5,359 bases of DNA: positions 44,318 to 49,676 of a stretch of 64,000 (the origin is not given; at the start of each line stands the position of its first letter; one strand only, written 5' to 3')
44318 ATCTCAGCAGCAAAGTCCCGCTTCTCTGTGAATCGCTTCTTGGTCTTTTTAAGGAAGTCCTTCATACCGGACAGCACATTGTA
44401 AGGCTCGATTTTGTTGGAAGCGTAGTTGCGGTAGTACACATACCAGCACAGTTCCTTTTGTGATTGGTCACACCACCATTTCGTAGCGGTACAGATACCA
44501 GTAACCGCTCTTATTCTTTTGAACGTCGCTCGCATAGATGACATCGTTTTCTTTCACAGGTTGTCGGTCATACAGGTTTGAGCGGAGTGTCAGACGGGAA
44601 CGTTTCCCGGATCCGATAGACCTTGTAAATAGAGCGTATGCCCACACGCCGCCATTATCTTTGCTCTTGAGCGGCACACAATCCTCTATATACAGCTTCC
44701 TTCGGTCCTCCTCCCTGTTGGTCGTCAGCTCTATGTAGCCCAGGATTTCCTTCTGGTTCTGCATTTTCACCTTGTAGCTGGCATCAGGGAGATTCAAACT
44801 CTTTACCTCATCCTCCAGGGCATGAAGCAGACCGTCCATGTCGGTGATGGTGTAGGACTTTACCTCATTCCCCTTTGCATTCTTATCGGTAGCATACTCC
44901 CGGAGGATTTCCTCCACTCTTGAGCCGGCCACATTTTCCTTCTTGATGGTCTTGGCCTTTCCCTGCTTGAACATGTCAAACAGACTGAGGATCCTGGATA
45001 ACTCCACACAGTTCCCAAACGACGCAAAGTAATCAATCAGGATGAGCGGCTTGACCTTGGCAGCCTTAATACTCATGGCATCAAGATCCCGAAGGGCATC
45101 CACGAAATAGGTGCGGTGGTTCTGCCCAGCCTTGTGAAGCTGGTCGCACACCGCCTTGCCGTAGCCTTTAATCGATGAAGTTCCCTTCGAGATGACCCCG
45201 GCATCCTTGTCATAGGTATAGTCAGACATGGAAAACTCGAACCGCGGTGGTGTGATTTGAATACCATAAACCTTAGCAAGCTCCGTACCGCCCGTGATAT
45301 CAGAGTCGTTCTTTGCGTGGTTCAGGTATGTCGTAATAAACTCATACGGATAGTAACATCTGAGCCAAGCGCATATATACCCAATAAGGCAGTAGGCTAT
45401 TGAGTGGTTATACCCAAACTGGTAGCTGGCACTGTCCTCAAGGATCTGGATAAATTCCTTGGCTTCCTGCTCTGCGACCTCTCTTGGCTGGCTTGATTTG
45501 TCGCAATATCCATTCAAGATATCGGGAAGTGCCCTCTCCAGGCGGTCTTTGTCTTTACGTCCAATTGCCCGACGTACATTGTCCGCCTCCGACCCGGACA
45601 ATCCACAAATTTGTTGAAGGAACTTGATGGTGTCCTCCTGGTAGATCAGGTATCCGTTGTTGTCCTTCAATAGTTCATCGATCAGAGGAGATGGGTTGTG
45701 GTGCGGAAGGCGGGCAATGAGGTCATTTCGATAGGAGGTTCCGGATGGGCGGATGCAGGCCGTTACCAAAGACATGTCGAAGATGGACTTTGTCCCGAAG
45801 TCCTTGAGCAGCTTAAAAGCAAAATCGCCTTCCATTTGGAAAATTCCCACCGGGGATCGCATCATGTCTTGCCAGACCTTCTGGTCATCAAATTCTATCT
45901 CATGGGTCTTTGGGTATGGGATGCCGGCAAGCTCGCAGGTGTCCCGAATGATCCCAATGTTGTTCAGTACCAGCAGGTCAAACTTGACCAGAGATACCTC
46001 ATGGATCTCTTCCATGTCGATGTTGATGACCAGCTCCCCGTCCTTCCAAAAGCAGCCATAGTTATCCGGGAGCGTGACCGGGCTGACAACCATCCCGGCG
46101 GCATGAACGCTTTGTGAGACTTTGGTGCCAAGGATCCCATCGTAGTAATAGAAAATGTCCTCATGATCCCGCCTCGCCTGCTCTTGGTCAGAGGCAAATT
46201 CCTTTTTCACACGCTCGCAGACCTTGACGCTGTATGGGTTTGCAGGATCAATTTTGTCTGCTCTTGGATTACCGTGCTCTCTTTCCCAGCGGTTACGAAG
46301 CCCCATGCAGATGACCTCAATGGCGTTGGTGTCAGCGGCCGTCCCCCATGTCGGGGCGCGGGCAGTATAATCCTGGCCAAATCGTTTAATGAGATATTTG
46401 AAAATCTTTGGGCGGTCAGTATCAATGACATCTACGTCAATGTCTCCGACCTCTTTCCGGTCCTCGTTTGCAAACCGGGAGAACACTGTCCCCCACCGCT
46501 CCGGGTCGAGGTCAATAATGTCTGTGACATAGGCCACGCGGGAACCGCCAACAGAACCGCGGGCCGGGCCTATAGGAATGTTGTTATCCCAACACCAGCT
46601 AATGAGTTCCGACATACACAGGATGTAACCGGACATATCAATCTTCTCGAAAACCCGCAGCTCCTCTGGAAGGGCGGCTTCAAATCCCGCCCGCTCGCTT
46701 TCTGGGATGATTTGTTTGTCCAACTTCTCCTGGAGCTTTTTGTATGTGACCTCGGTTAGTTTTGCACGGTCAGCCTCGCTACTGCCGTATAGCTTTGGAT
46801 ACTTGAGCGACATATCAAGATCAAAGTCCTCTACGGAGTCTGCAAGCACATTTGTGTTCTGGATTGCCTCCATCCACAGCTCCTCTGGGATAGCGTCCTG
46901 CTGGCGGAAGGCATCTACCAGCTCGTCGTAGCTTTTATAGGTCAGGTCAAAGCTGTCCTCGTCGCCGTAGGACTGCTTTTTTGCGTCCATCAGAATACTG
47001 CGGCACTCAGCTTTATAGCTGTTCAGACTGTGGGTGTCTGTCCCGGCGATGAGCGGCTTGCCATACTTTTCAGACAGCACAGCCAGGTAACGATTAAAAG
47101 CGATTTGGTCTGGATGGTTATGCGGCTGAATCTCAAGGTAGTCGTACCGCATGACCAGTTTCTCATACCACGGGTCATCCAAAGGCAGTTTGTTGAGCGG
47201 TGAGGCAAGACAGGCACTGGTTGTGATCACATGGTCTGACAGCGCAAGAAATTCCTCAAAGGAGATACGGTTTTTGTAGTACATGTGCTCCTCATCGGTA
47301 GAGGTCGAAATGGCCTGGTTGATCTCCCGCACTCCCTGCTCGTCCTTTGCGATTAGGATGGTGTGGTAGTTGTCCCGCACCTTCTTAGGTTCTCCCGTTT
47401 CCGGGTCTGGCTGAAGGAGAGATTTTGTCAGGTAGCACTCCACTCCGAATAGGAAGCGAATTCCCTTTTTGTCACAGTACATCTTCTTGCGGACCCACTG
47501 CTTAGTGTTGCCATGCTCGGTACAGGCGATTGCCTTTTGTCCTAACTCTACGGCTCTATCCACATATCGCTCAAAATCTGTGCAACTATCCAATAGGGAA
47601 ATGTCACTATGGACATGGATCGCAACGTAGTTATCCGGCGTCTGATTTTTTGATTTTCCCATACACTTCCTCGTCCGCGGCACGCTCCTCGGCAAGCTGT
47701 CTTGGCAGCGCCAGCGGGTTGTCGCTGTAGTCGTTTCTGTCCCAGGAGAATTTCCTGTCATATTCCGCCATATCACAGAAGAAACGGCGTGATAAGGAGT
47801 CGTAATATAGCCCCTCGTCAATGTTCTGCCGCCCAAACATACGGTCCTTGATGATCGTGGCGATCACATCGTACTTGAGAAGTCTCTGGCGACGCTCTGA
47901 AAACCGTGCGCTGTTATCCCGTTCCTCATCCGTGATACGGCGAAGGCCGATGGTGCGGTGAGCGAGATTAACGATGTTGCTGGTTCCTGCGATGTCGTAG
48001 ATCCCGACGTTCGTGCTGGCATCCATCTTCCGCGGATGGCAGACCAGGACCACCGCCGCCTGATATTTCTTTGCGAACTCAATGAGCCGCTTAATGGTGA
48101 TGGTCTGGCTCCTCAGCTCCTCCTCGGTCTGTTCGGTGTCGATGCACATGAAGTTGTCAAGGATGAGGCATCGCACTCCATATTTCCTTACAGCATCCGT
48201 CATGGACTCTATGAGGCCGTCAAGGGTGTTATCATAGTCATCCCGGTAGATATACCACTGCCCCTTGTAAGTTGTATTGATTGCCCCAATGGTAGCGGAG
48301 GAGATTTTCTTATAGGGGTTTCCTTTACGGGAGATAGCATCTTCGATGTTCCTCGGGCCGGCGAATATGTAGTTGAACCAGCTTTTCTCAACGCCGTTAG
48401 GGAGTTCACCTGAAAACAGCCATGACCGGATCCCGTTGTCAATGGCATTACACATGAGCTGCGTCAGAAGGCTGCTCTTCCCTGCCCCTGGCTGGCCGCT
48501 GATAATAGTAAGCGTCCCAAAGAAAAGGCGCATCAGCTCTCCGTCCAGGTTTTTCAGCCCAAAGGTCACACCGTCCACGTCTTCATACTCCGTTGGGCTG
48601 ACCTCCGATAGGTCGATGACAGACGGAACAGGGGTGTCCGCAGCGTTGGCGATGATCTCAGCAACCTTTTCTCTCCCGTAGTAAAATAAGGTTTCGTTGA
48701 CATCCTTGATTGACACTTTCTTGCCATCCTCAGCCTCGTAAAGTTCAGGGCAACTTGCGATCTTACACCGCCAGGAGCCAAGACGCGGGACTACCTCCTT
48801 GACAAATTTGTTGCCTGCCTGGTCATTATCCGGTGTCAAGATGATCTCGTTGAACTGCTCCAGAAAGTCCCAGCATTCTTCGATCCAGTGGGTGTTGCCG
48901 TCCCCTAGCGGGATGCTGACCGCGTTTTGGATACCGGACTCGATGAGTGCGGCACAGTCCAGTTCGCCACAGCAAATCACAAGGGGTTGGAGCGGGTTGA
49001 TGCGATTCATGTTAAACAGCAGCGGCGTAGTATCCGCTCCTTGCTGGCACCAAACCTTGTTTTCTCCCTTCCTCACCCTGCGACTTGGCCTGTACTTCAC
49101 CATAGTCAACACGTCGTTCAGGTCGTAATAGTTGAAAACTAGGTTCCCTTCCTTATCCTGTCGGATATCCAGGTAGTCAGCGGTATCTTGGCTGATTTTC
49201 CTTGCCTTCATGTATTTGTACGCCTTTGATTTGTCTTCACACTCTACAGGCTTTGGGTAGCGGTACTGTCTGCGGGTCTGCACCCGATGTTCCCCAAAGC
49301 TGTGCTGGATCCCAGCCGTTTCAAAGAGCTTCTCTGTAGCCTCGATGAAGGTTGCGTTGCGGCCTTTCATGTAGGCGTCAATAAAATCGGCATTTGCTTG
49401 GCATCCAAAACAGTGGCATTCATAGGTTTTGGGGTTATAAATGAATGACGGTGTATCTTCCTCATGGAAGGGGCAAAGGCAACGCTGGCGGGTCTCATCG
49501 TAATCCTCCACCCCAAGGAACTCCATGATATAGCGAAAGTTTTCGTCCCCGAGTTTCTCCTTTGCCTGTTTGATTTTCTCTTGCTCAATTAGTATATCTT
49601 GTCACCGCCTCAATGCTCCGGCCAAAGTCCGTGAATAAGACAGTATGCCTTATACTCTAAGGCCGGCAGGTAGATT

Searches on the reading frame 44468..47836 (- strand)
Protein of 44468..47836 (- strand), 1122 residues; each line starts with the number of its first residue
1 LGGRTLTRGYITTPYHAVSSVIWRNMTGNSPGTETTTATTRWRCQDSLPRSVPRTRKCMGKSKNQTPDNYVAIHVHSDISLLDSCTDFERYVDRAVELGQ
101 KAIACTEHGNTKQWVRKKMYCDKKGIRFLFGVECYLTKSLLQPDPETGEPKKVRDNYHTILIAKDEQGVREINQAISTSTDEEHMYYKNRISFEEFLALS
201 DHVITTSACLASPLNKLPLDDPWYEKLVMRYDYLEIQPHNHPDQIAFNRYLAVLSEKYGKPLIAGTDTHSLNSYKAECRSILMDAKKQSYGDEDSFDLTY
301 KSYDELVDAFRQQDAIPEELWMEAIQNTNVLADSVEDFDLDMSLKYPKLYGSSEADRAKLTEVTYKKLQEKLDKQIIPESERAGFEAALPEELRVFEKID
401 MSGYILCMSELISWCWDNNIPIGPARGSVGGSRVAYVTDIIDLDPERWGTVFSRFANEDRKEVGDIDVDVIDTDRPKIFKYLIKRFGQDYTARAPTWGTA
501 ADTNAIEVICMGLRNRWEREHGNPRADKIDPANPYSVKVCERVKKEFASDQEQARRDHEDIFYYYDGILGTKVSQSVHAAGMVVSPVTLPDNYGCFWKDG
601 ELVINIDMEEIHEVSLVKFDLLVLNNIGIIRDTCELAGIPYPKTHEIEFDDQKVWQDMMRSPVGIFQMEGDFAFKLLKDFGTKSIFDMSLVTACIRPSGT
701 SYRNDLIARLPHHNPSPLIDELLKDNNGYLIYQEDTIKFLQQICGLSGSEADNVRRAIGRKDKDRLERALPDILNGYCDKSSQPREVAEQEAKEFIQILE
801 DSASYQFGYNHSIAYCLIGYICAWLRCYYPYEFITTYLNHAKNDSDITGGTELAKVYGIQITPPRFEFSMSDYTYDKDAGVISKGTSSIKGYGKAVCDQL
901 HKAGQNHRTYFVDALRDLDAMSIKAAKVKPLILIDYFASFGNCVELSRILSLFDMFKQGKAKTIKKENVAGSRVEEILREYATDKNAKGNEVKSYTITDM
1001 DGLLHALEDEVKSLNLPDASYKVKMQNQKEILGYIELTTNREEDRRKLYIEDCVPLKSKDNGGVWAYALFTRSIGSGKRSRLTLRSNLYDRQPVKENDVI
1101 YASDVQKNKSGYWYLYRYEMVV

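Call 48: search_protein_families(library=phrogs, proteins=[window:44468-47836:-], max_evalue=0.00001)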
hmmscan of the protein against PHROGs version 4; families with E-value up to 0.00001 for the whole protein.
window:44468-47836:- (1122 aa): 8 families
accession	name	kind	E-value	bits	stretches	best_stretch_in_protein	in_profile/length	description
phrog_405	-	DNA, RNA and nucleotide metabolism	5.8e-237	790.5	1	56-1099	30-1045/1190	DNA polymerase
phrog_11165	-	DNA, RNA and nucleotide metabolism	3.4e-66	224.8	1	382-912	37-583/782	DNA polymerase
phrog_7513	-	unknown function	1.8e-57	196.3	2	64-216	5-151/461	-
phrog_12219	-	DNA, RNA and nucleotide metabolism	1e-38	134.2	1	465-1010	3-591/823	DNA polymerase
phrog_21652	-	DNA, RNA and nucleotide metabolism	6.8e-31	108.4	1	427-775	35-426/476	DNA polymerase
phrog_13169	-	DNA, RNA and nucleotide metabolism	2.4e-21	77.2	1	71-465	4-419/463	DNA polymerase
phrog_4335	-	unknown function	1.8e-14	54.8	1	788-912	14-137/421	-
phrog_11119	-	DNA, RNA and nucleotide metabolism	2.1e-12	48.2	1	854-1043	20-202/299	DNA polymerase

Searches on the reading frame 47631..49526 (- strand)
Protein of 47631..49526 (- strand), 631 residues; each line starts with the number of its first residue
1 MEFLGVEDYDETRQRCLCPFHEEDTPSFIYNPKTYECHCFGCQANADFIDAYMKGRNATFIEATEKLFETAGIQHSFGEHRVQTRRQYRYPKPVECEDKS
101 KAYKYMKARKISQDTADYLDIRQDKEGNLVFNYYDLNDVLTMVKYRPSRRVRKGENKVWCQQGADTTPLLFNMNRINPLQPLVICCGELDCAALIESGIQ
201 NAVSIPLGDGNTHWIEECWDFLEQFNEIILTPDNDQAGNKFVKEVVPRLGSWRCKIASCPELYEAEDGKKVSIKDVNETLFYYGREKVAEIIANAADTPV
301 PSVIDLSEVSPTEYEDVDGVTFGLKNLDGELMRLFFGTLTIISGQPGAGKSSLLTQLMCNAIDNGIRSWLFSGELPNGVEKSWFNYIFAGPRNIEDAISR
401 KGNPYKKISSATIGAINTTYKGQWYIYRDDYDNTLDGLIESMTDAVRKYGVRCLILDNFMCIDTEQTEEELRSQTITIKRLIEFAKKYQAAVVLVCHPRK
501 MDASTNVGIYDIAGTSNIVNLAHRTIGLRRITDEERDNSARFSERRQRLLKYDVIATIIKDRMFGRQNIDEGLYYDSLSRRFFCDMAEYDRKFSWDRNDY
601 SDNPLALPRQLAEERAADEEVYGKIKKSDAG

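Call 48: search_protein_families(library=phrogs, proteins=[window:47631-49526:-], max_evalue=0.00001)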
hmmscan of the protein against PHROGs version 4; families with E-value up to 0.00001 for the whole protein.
window:47631-49526:- (631 aa): 11 families
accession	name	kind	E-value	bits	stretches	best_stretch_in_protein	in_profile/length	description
phrog_239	-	DNA, RNA and nucleotide metabolism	4.7e-78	264.9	1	14-605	41-624/801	DNA primase/helicase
phrog_47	-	DNA, RNA and nucleotide metabolism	1e-23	84.9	1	2-277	36-327/947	DNA primase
phrog_6444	-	DNA, RNA and nucleotide metabolism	1.9e-21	77.5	1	17-122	39-146/577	DNA primase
phrog_5482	-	unknown function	1.6e-20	74.2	1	317-588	27-301/341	-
phrog_849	-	DNA, RNA and nucleotide metabolism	1e-17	65.2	1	50-293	95-341/435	DNA primase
phrog_19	-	DNA, RNA and nucleotide metabolism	1.7e-16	61.2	1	305-544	310-547/621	DnaB-like replicative helicase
phrog_18097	-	DNA, RNA and nucleotide metabolism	5.9e-13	49.8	1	15-85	34-103/199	DNA primase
phrog_11992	-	unknown function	5.3e-11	44.1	1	13-106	27-116/177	-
phrog_360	-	DNA, RNA and nucleotide metabolism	2.2e-08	35.3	1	10-75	26-91/133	DNA primase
phrog_243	-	DNA, RNA and nucleotide metabolism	3.5e-08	33.7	1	324-504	22-197/273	DnaB-like replicative helicase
phrog_26824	-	unknown function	4.6e-06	26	1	14-88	26-102/868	-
